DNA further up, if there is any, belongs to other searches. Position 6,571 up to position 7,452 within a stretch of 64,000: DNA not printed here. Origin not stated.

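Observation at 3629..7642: Pentapeptide-repeat protein translationally coupled to a solo MmeI-family Type IIL R-M enzyme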

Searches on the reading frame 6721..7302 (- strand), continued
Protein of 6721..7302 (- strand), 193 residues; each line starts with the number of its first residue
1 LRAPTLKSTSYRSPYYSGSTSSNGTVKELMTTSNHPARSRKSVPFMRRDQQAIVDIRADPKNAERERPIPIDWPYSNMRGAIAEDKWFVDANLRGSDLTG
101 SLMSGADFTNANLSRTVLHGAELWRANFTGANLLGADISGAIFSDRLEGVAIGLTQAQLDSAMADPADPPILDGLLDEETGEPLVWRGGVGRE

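Call 47: find_related_loci(query=A2, collection=viral_contigs, flank=6000)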
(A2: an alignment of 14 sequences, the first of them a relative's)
Query A2 (332 aa) in viral_contigs; peptide patterns used: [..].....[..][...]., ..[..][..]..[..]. (x = any residue, [..] = any of these).
114 stretches matched a pattern; 1 encode a relative of the query (tblastn E <= 1e-3); 1 distinct loci.
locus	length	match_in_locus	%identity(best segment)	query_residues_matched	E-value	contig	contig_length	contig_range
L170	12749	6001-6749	46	192-278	1e-12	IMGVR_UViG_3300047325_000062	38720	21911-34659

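Call 51: predict_structure(alignment_id=A2)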
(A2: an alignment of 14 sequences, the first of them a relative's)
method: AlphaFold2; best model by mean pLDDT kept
length: 332 residues; sequences in the alignment: 14
mean_pLDDT: 83.2   pTM: 0.69
mean pLDDT of the five models: 83.2, 82.1, 82.0, 81.4, 81.3
residues with pLDDT >= 90: 178; 70-90: 94; 50-70: 37; < 50: 23
segments of 3 or more residues with pLDDT < 50: 147-159, 279-284
pLDDT, mean of each block of 10 residues (from residue 1): 62 81 78 59 62 78 81 80 84 92 91 96 94 95 58 46 86 94 94 94 95 95 96 95 96 94 95 72 60 93 91 90 78 39
secondary structure, 60 per line:
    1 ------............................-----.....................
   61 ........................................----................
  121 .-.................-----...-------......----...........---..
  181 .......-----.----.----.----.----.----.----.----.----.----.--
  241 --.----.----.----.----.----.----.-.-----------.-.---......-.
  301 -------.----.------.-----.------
elements in order: H7-34 H40-100 H105-121 H123-139 H155-160 H165-175 H179-187 H293-298

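Call 53: fold_search(model_id=the predicted structure, library=pdb)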
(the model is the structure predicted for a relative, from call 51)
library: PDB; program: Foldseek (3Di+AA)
matches with E <= 10: 300; with E <= 0.001: 47
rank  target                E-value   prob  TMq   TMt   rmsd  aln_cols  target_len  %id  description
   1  5dqa_A                1.9e-06  1.00  0.15  0.21   8.8       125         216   30  t3284 loop variant of beta1 (released 2016-08-31)
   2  5dns_B                1.9e-06  1.00  0.14  0.20  10.2       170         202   28  t1428 loop variant in P3221 (released 2016-09-28)
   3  5dns_A                2.4e-06  1.00  0.25  0.37   4.0        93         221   45  t1428 loop variant in P3221 (released 2016-09-28)
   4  4yei_A                2.5e-06  1.00  0.16  0.24  10.3       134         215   36  Beta1mut synthetic solenoid protein (released 2016-03-09)
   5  4yc5                  2.5e-06  1.00  0.13  0.19  10.6       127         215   32  Beta1 synthetic solenoid protein (released 2016-03-09)
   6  3du1                  3.1e-06  1.00  0.16  0.21  11.8       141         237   26  The 2.0 Angstrom Resolution Crystal Structure of HetL, a Pentapeptide Repeat Protein involved in Heterocyst Differentiat (released 2008-11-11)
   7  5dra                  3.5e-06  1.00  0.18  0.28  11.0       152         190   30  t3284 loop variant of beta1 (released 2016-08-31)
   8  5di5                  4.3e-06  1.00  0.13  0.20  13.0       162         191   28  beta1 t801 loop variant in P3221 (released 2016-08-31)
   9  2f3l                  4.6e-06  1.00  0.17  0.37   8.7       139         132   23  Crystal Structure of a Lumenal Rfr-domain protein (Contig83.1_1_243_746) from Cyanothece sp. 51142 at 2.1 Angstrom resol (released 2006-11-07)
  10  4ycq                  6.1e-06  1.00  0.16  0.27   6.8        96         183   40  Beta1 synthetic solenoid protein (released 2016-03-09)
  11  5dqa_C                7.2e-06  1.00  0.15  0.21   8.8       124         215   30  t3284 loop variant of beta1 (released 2016-08-31)
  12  2o6w                  8.5e-06  1.00  0.18  0.38   6.3        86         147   37  Crystal Structure of a Pentapeptide Repeat Protein (Rfr23) from the cyanobacterium Cyanothece 51142 (released 2007-12-18)
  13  5dn0                  9.5e-06  1.00  0.14  0.21  10.4       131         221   34  t1555 loop variant (released 2016-08-31)
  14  4yfo                  1.0e-05  1.00  0.25  0.36   3.8        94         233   45  beta1_ex1 (released 2016-03-16)
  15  2g0y                  1.5e-05  1.00  0.22  0.52   8.9       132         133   23  Crystal Structure of a Lumenal Pentapeptide Repeat Protein from Cyanothece sp 51142 at 2.3 Angstrom Resolution. Tetragon (released 2006-11-07)
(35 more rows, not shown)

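Call 58: find_encoding_contigs(protein=P0015, flank=6000, max_places=2)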
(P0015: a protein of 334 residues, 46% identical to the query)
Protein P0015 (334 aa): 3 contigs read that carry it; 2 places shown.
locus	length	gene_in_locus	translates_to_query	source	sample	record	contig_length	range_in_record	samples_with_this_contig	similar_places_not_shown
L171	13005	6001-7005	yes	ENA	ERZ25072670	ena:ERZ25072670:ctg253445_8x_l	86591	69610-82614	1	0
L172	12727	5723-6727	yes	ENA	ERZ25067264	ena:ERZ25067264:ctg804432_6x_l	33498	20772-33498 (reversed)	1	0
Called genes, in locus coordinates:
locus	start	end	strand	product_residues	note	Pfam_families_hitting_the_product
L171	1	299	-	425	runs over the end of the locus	-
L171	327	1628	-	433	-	PF12802:MarR_2 (faint), PF13412:HTH_24 (faint), PF13814:Replic_Relax (faint)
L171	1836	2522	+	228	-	-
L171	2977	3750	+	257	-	-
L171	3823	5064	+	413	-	-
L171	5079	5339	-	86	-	-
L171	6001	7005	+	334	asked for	PF13599:Pentapeptide_4 (weak), PF00805:Pentapeptide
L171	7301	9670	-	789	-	PF04851:ResIII (faint), PF00271:Helicase_C (weak)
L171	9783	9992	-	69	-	-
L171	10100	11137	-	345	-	PF02384:N6_Mtase (faint), PF19587:DUF6094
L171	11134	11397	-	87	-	-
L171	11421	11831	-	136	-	-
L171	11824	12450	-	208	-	-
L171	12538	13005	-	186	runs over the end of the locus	PF04002:RadC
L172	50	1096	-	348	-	-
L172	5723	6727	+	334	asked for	PF13599:Pentapeptide_4 (weak), PF00805:Pentapeptide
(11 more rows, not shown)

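Call 59: find_encoding_contigs(protein=P0022, flank=6000, max_places=2)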
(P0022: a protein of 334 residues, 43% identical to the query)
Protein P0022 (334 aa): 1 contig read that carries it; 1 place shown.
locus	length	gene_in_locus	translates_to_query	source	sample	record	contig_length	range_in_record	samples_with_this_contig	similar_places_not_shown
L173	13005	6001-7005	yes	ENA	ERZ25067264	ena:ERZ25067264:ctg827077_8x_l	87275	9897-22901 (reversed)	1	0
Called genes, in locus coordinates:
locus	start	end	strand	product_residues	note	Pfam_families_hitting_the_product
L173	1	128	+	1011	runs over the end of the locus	PF00270:DEAD, PF04851:ResIII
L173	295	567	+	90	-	PF05014:Nuc_deoxyrib_tr (weak)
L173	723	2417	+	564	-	PF04326:SLFN_AlbA_2, PF13749:HATPase_c_4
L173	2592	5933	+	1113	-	PF02384:N6_Mtase, PF07669:Eco57I (weak), PF18135:Type_ISP_C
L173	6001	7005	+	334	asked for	PF00805:Pentapeptide (weak), PF13576:Pentapeptide_3 (faint), PF00805:Pentapeptide, PF13599:Pentapeptide_4 (weak), PF00805:Pentapeptide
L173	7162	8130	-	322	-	PF00589:Phage_integrase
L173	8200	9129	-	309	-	PF01909:NTP_transf_2 (weak), PF18765:Polbeta (faint)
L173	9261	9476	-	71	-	-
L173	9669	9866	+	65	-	-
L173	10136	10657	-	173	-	-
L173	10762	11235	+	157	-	-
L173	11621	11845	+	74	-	-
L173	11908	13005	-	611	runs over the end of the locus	PF13365:Trypsin_2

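Call 60: find_encoding_contigs(protein=P0018, flank=6000, max_places=2)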
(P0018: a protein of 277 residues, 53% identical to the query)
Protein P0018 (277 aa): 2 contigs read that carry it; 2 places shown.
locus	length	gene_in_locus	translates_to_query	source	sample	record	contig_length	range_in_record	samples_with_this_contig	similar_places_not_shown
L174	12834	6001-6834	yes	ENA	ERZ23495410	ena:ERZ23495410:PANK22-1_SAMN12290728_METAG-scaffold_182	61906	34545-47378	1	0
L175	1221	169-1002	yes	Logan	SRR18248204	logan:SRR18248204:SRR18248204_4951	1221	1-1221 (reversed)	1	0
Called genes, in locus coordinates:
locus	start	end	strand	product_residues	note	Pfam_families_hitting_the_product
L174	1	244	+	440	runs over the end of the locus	PF13187:Fer4_9 (faint), PF00037:Fer4 (faint), PF12797:Fer4_2 (faint), PF12800:Fer4_4 (faint), PF12838:Fer4_7, PF13183:Fer4_8, PF13534:Fer4_17, PF02754:CCG, +3 more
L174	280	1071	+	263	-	PF00106:adh_short, PF08659:KR, PF13561:adh_short_C2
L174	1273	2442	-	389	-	PF01264:Chorismate_synt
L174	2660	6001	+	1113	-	PF02384:N6_Mtase, PF07669:Eco57I (weak), PF18135:Type_ISP_C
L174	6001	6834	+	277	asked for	PF00805:Pentapeptide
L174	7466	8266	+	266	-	PF05685:Uma2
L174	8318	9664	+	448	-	PF05977:MFS_3, PF07690:MFS_1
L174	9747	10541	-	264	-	PF24777:DUF7700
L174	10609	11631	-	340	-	PF08240:ADH_N, PF16912:Glu_dehyd_C (weak), PF00107:ADH_zinc_N, PF13602:ADH_zinc_N_2 (weak)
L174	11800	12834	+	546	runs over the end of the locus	PF01268:FTHFS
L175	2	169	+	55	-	?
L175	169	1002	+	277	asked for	PF00805:Pentapeptide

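Call 61: find_encoding_contigs(protein=P0010, flank=6000, max_places=2)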
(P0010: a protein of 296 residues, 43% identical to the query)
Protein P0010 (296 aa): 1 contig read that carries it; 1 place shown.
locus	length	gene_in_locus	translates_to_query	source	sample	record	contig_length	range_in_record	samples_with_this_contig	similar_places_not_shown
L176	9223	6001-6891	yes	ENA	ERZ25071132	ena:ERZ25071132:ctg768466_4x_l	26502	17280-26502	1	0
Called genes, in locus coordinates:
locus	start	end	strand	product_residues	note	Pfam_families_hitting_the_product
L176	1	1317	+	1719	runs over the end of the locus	PF13156:Mrr_cat_2, PF04851:ResIII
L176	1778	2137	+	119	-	PF05942:PaREP1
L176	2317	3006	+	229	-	PF18928:DUF5677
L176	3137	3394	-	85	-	-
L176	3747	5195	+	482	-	-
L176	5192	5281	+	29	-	-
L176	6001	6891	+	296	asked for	PF00805:Pentapeptide (weak), PF25296:Decapeptide (faint), PF00805:Pentapeptide, PF13599:Pentapeptide_4 (weak), PF00805:Pentapeptide, PF13599:Pentapeptide_4 (weak), PF13576:Pentapeptide_3 (weak)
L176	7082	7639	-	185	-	-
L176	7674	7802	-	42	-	-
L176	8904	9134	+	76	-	-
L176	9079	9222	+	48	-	?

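Call 73: search_protein_families(library=padloc, proteins=[P0023, P0012, P0016, P0018, P0022, L001:11671-12750:+], max_evalue=0.1)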
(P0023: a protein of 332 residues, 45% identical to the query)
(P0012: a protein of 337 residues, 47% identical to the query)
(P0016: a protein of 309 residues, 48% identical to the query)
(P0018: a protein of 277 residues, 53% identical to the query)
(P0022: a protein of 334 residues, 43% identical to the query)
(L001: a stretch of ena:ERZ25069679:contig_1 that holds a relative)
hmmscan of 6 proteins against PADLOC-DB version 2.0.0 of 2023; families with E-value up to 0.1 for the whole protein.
P0023 (332 aa): 0 families

P0012 (337 aa): 0 families

P0016 (309 aa): 0 families

P0018 (277 aa): 0 families

P0022 (334 aa): 0 families

L001:11671-12750:+ (359 aa): 0 families

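Call 74: search_protein_families(library=pfam, proteins=[P0023, P0012, P0022, L001:11671-12750:+], max_evalue=0.1)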
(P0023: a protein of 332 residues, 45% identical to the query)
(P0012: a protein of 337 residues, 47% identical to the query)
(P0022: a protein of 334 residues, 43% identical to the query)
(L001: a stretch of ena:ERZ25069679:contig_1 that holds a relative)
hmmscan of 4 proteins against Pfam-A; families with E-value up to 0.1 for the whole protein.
P0023 (332 aa): 4 families
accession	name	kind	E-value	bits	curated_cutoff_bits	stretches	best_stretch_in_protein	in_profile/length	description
PF00805.28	Pentapeptide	-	1.3e-22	79.4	20.2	2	242-278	1-37/40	Pentapeptide repeats (8 copies)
PF13599.13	Pentapeptide_4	-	7.3e-08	32.8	38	2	195-258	14-77/78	Pentapeptide repeat region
PF13576.12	Pentapeptide_3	-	0.0019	18.8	27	0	256-279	9-31/48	Pentapeptide repeats (9 copies)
PF25296.1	Decapeptide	-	0.022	15.1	45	1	203-267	6-70/74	Decapeptide repeat region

P0012 (337 aa): 5 families
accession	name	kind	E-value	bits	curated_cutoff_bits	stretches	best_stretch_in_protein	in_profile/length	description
PF00805.28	Pentapeptide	-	2.7e-38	129.5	20.2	6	251-289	1-39/40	Pentapeptide repeats (8 copies)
PF13599.13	Pentapeptide_4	-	5.1e-20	71.8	38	3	211-288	1-78/78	Pentapeptide repeat region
PF13576.12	Pentapeptide_3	-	5e-12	46.3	27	2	174-217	2-48/48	Pentapeptide repeats (9 copies)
PF25296.1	Decapeptide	-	1.2e-05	25.5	45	0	163-208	17-62/74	Decapeptide repeat region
PF23894.2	LD_SV2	-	0.0021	18.8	29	0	161-203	45-87/92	SV2A/B/C luminal domain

P0022 (334 aa): 5 families
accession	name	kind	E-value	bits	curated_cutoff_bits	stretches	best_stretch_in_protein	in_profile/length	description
PF00805.28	Pentapeptide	-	2.7e-27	94.4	20.2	3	243-280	1-38/40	Pentapeptide repeats (8 copies)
PF13599.13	Pentapeptide_4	-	2.2e-09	37.7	38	1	220-281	8-69/78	Pentapeptide repeat region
PF13576.12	Pentapeptide_3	-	5.8e-07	30.1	27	1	216-253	2-42/48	Pentapeptide repeats (9 copies)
PF12727.12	PBP_like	-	0.018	14.6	27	1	19-79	56-116/193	PBP superfamily domain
PF25296.1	Decapeptide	-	0.021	15.2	45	1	189-253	6-70/74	Decapeptide repeat region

L001:11671-12750:+ (359 aa): 5 families
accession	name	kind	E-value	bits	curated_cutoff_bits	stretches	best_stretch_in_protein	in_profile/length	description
PF00805.28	Pentapeptide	-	3.1e-29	100.6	20.2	5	253-289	1-37/40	Pentapeptide repeats (8 copies)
PF13599.13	Pentapeptide_4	-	6.5e-16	58.6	38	2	215-284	8-77/78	Pentapeptide repeat region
PF13576.12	Pentapeptide_3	-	7.6e-10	39.3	27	2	220-263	1-47/48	Pentapeptide repeats (9 copies)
PF06305.16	LapA_dom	-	0.0092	16.3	28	0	64-98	28-62/64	Lipopolysaccharide assembly protein A domain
PF03419.18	Peptidase_U4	-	0.082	12.6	28.4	0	6-108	89-166/284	Sporulation factor SpoIIGA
